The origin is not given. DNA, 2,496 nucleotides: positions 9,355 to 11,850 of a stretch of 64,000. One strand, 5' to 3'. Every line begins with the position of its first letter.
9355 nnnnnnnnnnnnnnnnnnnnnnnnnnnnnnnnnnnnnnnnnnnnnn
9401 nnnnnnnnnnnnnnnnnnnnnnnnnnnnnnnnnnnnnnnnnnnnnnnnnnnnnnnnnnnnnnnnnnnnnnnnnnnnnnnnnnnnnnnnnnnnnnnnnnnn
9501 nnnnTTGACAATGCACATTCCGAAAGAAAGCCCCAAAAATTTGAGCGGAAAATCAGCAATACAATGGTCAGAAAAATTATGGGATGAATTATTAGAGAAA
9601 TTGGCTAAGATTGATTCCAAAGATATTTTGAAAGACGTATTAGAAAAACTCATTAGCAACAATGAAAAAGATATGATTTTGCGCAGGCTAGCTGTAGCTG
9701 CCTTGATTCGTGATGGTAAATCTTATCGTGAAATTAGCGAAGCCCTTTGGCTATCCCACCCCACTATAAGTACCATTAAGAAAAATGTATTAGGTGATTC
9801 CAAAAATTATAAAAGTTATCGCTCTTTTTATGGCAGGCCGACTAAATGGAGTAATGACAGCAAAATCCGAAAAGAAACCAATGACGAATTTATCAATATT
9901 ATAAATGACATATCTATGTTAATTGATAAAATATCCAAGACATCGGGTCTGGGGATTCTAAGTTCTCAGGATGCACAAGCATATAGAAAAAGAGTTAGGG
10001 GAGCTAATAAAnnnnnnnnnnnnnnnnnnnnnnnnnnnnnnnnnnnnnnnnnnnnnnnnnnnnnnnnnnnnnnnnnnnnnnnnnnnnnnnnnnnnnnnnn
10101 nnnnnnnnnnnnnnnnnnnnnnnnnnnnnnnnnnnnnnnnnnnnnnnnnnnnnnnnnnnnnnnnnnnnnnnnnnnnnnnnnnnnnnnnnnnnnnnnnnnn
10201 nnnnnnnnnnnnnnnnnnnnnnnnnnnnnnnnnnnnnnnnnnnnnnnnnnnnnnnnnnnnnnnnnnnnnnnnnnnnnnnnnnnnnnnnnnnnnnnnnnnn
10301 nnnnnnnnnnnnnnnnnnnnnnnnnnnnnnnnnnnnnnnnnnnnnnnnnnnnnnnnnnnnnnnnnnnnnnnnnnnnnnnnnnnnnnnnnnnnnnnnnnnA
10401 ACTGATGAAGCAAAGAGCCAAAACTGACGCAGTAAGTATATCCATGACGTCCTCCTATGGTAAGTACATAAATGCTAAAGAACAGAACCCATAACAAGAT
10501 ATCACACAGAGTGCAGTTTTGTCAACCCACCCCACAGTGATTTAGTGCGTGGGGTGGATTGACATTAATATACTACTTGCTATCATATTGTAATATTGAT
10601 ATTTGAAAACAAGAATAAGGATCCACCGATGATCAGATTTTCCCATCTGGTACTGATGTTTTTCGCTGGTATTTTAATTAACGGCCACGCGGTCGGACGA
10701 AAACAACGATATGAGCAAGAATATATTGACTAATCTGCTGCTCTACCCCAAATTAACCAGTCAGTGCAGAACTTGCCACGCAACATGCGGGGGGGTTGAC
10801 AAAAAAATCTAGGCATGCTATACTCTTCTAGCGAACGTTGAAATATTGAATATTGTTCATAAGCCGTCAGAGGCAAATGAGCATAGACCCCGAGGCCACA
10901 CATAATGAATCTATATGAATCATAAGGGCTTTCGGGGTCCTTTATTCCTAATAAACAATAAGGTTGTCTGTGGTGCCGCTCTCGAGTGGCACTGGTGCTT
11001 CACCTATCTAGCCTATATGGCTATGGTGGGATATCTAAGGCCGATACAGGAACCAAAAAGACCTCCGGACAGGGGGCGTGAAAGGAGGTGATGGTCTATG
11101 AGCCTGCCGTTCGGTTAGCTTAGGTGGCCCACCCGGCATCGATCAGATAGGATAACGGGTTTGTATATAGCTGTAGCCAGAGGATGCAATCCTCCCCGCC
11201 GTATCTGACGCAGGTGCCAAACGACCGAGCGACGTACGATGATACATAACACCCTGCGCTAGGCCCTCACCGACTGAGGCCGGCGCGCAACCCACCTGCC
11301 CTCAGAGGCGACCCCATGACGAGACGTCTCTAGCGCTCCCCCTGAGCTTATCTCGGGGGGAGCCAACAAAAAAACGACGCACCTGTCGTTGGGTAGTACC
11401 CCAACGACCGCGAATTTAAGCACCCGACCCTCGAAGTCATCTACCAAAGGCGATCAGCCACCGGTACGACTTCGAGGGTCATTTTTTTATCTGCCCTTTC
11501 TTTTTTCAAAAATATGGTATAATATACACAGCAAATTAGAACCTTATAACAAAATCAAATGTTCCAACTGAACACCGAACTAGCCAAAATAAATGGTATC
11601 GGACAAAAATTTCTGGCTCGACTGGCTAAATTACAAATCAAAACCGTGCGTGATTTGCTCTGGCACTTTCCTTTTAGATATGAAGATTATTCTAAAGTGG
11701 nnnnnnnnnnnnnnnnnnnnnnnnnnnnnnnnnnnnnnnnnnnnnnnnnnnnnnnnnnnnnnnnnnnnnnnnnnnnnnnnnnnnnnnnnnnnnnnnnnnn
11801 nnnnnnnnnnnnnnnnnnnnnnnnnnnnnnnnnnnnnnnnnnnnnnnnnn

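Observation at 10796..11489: GC-rich ~650-nt transcription unit with consensus promoter and strong terminator but no ORF: candidate large structured RNA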

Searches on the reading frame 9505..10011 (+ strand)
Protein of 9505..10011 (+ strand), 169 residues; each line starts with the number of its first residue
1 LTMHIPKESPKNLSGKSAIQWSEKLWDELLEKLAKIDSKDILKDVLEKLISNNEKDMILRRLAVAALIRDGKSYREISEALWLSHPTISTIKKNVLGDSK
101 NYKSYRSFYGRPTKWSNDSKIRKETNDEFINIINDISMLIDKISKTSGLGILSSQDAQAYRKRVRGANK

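Call 40: search_protein_families(library=pfam, max_evalue=0.1, proteins=[window:9505-10011:+])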
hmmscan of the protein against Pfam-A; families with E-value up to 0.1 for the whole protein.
window:9505-10011:+ (169 aa): 7 families
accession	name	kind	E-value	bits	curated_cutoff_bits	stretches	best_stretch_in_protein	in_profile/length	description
PF01371.25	Trp_repressor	-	6.7e-11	42.5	27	1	25-103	2-81/88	Trp repressor protein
PF13384.12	HTH_23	-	0.00071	19.8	24.6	1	59-94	5-40/50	Homeodomain-like domain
PF00196.25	GerE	-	0.0025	17.9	23.5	1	61-96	7-42/57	Bacterial regulatory proteins, luxR family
PF13936.12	HTH_38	-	0.016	15.3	27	1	63-90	12-39/44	Helix-turn-helix domain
PF25787.1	HTH_SB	-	0.021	15.1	43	1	67-91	18-42/53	Sleeping Beauty transposase HTH domain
PF19995.5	iSTAND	-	0.059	14.2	24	1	4-90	63-150/163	inactive STAND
PF18024.7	HTH_50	-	0.066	13.4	27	0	61-88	13-40/50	Helix-turn-helix domain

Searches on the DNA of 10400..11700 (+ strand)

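Call 4: search_rna_families(source=window, start=10400, end=11700, threshold=evalue, max_evalue=10, show_alignments=4)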
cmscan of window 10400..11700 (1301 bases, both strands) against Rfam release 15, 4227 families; matches with E-value up to 10: 5.
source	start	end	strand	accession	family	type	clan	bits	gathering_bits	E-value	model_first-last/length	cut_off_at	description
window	10553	10627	+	RF01287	snoR27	Gene; snRNA; snoRNA; CD-box;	CL00079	19.4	41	8.5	1-94/94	no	Small nucleolar RNA snoR27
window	10507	10579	-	RF04140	mir-3118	Gene; miRNA;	-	16.6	89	7.8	1-76/76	no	mir-3118 microRNA precursor family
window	11452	11504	-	RF01312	sR9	Gene; snRNA; snoRNA; CD-box;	-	15.5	36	6.5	1-55/55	no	Small nucleolar RNA sR9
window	10604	10652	+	RF01123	sR35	Gene; snRNA; snoRNA; CD-box;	-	13.9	60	1.7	1-57/57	no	Small nucleolar RNA sR35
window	10539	10694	+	RF00015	U4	Gene; snRNA; splicing;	CL00007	11.7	46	9.4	1-138/138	no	U4 spliceosomal RNA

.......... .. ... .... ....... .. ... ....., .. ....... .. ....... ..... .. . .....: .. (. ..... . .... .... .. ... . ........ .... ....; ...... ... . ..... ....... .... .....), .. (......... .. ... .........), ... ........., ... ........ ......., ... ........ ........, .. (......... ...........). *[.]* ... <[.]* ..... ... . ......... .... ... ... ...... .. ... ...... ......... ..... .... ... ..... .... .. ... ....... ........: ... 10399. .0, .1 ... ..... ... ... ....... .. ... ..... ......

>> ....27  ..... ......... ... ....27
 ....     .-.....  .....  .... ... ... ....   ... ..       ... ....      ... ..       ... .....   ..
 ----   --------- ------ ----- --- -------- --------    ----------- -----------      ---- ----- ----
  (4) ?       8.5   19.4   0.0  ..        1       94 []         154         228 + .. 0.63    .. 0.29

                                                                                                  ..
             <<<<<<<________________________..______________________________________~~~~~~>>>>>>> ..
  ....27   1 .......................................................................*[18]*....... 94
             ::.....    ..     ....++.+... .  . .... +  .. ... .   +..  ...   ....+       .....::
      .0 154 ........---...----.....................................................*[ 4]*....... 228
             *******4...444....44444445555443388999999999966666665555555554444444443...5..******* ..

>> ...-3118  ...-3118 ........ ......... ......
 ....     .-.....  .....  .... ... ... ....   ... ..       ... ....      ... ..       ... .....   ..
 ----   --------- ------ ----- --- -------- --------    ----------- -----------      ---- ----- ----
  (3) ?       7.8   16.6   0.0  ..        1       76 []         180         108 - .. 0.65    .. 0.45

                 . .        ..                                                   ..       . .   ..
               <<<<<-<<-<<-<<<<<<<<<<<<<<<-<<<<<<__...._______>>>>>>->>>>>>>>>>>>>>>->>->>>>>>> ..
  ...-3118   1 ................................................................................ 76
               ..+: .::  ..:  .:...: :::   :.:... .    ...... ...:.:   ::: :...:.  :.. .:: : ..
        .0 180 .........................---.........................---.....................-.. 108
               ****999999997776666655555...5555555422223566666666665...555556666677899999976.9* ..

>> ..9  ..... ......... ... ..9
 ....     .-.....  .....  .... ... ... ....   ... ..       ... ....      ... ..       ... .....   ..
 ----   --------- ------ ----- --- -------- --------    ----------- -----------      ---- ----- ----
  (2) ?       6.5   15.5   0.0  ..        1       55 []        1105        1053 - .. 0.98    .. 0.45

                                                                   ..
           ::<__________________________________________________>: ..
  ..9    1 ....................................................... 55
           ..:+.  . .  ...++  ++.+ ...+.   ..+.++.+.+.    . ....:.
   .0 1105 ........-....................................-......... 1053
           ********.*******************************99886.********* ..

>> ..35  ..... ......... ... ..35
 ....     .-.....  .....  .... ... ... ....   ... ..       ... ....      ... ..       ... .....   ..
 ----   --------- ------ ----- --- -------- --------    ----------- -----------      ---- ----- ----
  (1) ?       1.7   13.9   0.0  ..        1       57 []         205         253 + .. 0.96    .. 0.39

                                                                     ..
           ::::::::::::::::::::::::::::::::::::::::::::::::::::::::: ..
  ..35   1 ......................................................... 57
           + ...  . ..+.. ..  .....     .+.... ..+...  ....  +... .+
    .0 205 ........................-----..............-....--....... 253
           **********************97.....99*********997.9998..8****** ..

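Call 30: search_dna_similar(query=window:10796-11495:+, collection=phages, mode=distant, max_evalue=0.01)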
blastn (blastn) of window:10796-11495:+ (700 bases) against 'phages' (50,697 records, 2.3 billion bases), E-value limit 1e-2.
No match.

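Call 31: search_dna_similar(query=window:10796-11495:+, collection=plasmids, mode=distant, max_evalue=0.01)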
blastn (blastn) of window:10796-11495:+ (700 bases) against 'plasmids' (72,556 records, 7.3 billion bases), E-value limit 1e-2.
No match.
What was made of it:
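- There is no match in phage or plasmid collections (calls 30, 31).
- Tried and rejected: blastn 'distant' against phage and plasmid collections: no match (calls 30, 31).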

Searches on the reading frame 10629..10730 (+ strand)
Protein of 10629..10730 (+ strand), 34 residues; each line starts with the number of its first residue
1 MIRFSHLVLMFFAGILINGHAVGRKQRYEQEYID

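Call 32: search_protein_families(library=pfam, max_evalue=1, proteins=[window:10629-10730:+])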
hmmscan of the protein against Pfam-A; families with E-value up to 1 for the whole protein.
seq(34 aa): 0 families

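Call 83: find_encoding_contigs(protein=window:10629-10730:+, flank=5000, max_places=10)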
Protein seq(34 aa) (34 aa): 1 contig read that carries it; 1 place shown.
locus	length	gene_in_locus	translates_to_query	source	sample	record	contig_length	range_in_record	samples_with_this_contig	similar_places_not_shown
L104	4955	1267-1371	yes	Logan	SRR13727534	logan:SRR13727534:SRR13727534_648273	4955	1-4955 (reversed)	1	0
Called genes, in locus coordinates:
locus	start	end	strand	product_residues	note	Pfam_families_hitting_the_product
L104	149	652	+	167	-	PF01371:Trp_repressor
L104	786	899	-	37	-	-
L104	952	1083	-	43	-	-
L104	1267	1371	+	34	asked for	-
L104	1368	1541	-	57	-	-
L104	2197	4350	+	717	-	PF17191:RecG_wedge, PF00270:DEAD, PF04851:ResIII, PF00271:Helicase_C, PF22590:Cas3-like_C_2 (weak), PF19833:RecG_dom3_C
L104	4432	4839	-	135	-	PF07291:MauE (weak), PF07681:DoxX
